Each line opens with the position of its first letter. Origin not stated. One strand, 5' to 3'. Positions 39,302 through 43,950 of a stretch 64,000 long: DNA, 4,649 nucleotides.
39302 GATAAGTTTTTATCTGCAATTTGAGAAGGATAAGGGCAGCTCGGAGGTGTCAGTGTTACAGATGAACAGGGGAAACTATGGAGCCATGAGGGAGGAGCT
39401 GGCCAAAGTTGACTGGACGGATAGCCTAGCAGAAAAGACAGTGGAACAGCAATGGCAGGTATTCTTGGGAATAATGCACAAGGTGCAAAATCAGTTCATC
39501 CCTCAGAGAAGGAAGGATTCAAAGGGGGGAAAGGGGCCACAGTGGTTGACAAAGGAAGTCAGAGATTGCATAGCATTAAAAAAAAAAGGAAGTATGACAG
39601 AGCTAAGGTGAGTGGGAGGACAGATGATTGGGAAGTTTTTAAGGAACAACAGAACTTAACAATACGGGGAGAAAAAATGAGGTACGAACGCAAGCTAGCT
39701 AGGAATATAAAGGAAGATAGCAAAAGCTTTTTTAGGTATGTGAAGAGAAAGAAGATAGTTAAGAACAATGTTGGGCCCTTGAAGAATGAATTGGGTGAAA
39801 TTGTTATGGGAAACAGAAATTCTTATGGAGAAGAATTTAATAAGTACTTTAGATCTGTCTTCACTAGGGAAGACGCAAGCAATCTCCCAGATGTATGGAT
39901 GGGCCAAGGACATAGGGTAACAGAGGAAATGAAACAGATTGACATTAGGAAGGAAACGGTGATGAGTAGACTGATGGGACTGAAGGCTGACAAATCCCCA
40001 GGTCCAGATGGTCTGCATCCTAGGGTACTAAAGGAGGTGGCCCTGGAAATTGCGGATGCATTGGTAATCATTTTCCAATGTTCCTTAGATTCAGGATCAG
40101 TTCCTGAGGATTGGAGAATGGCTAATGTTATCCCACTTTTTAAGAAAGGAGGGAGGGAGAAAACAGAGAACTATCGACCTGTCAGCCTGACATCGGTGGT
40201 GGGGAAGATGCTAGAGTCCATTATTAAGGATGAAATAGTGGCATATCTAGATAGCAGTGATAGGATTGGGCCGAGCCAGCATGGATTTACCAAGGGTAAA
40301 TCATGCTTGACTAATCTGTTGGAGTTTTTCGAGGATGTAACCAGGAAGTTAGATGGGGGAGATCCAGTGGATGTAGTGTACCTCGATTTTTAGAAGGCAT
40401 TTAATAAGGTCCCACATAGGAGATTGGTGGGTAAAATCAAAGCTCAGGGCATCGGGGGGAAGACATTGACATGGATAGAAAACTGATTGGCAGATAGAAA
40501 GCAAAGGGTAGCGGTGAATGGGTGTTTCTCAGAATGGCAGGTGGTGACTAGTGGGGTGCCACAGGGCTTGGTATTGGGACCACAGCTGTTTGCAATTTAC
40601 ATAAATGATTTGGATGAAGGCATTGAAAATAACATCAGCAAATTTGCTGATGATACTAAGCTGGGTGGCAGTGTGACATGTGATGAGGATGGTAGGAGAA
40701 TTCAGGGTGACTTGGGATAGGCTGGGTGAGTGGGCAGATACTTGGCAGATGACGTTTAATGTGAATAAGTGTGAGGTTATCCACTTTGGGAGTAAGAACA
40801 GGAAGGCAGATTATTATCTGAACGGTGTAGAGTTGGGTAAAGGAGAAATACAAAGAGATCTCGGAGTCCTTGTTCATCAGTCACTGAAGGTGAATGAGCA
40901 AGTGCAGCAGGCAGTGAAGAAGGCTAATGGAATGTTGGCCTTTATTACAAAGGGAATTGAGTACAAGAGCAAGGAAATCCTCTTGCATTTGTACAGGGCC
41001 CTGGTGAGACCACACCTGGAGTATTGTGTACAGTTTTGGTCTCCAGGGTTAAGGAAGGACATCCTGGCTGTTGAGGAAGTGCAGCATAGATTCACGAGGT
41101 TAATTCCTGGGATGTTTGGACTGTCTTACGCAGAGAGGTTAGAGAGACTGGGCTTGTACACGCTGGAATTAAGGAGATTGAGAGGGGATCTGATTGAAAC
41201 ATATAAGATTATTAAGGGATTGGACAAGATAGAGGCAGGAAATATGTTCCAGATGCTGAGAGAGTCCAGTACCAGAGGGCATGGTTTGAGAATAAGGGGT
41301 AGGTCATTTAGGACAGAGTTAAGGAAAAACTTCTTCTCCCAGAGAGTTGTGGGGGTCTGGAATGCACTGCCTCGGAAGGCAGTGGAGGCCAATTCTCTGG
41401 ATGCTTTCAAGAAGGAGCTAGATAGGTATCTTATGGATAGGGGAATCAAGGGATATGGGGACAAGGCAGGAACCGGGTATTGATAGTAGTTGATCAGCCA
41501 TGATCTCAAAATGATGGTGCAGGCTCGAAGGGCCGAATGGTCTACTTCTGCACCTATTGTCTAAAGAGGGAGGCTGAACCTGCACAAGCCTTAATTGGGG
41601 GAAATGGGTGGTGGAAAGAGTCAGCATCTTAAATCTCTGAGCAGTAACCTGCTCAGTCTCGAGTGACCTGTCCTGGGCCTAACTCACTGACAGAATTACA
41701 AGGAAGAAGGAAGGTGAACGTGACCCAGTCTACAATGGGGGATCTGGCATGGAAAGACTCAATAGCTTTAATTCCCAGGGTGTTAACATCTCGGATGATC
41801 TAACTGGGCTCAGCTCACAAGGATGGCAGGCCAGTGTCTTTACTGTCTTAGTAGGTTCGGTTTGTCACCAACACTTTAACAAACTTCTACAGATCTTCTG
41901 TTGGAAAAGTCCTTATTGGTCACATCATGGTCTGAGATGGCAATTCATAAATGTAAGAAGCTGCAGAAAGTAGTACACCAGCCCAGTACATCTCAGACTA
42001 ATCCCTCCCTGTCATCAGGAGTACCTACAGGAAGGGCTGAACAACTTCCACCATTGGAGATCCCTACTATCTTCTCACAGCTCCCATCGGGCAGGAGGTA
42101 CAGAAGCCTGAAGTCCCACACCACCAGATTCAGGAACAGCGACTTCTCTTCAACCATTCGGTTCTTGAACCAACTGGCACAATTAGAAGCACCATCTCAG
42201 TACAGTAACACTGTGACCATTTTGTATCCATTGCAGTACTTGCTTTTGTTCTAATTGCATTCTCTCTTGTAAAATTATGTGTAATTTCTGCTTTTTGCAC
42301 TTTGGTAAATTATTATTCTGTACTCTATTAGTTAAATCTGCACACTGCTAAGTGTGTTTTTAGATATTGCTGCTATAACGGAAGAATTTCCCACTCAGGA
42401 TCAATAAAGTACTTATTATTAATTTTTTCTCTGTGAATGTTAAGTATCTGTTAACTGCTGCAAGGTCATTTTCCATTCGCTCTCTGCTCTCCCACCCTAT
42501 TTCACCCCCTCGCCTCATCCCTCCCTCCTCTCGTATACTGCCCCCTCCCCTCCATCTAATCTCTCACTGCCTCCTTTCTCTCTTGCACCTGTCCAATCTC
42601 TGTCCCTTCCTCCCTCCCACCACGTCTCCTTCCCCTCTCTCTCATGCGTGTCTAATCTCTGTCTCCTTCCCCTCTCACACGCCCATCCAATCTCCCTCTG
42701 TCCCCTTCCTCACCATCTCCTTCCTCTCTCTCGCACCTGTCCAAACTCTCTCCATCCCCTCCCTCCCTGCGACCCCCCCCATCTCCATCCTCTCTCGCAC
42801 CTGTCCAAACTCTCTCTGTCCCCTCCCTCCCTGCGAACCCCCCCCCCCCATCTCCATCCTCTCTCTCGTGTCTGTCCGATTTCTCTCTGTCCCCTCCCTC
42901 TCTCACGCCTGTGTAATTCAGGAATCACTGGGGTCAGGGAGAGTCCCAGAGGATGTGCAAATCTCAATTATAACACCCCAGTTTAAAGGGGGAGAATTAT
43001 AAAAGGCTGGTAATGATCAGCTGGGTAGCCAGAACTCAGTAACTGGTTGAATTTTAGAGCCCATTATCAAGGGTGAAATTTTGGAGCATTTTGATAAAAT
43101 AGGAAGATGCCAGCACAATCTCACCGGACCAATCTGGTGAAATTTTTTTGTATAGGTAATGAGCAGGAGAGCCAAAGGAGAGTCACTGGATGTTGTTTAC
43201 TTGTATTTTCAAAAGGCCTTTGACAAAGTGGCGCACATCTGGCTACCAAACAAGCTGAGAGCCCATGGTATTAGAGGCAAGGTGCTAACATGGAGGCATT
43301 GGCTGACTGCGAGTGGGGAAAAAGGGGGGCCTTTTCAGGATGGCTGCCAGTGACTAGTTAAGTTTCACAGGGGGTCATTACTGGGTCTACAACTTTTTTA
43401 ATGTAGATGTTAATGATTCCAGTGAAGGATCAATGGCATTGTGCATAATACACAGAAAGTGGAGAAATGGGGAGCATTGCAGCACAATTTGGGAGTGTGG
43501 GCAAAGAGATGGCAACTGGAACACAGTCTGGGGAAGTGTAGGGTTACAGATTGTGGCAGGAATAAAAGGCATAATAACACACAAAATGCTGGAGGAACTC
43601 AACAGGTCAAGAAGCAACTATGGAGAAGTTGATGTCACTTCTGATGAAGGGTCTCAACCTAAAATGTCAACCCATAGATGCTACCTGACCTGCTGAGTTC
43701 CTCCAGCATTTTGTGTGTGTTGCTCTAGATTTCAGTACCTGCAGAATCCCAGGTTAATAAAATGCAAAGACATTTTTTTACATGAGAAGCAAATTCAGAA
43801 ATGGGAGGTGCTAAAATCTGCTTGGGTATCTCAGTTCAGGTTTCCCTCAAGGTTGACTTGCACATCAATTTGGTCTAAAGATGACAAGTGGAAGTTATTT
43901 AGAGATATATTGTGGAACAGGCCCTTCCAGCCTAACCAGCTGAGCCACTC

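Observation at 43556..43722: Hairpin-forming MITE-like repeat family with at least five copies, one next to the MVP promoter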

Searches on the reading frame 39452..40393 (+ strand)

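Call 23: search_protein_families(library=pfam, proteins=[window:39452-40393:+], max_evalue=0.01)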
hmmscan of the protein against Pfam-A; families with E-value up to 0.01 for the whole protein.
window:39452-40393:+ (313 aa): 1 family
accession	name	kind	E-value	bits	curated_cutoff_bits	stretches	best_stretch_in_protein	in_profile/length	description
PF00078.32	RVT_1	-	5.4e-06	26.7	29.6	1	234-295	5-59/205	Reverse transcriptase (RNA-dependent DNA polymerase)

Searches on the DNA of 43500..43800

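Call 15: search_rna_families(source=window, start=43500, end=43800, threshold=evalue, max_evalue=10, show_alignments=3)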
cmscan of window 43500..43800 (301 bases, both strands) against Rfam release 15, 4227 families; matches with E-value up to 10: 7.
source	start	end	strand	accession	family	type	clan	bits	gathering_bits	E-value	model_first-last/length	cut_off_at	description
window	43593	43703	-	RF04340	Plastid-psbJ-4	Cis-reg;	CL00152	34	55.2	9.9e-05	1-65/65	no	Plastid-psbJ-4 3UTR RNA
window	43592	43702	+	RF04340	Plastid-psbJ-4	Cis-reg;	CL00152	29.3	55.2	0.0016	1-65/65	no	Plastid-psbJ-4 3UTR RNA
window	43590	43705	-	RF04056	mir-982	Gene; miRNA;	-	23.1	70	0.062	1-89/89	no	mir-982 microRNA precursor family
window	43590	43657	+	RF00336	snoJ26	Gene; snRNA; snoRNA; CD-box;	-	14.3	50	9.2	1-147/147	no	Small nucleolar RNA J26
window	43616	43646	+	RF01139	sR2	Gene; snRNA; snoRNA; CD-box;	-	10.3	42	6.9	27-57/57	no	Small nucleolar RNA sR2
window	43533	43573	+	RF01929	bxd_1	Gene; lncRNA;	-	10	75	7.8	51-86/86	no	Bithoraxoid conserved region 1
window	43756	43800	-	RF02901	AaHKsRNA41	Gene; sRNA;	-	9.9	97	7.1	131-187/187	5'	Aggregatibacter sRNA 41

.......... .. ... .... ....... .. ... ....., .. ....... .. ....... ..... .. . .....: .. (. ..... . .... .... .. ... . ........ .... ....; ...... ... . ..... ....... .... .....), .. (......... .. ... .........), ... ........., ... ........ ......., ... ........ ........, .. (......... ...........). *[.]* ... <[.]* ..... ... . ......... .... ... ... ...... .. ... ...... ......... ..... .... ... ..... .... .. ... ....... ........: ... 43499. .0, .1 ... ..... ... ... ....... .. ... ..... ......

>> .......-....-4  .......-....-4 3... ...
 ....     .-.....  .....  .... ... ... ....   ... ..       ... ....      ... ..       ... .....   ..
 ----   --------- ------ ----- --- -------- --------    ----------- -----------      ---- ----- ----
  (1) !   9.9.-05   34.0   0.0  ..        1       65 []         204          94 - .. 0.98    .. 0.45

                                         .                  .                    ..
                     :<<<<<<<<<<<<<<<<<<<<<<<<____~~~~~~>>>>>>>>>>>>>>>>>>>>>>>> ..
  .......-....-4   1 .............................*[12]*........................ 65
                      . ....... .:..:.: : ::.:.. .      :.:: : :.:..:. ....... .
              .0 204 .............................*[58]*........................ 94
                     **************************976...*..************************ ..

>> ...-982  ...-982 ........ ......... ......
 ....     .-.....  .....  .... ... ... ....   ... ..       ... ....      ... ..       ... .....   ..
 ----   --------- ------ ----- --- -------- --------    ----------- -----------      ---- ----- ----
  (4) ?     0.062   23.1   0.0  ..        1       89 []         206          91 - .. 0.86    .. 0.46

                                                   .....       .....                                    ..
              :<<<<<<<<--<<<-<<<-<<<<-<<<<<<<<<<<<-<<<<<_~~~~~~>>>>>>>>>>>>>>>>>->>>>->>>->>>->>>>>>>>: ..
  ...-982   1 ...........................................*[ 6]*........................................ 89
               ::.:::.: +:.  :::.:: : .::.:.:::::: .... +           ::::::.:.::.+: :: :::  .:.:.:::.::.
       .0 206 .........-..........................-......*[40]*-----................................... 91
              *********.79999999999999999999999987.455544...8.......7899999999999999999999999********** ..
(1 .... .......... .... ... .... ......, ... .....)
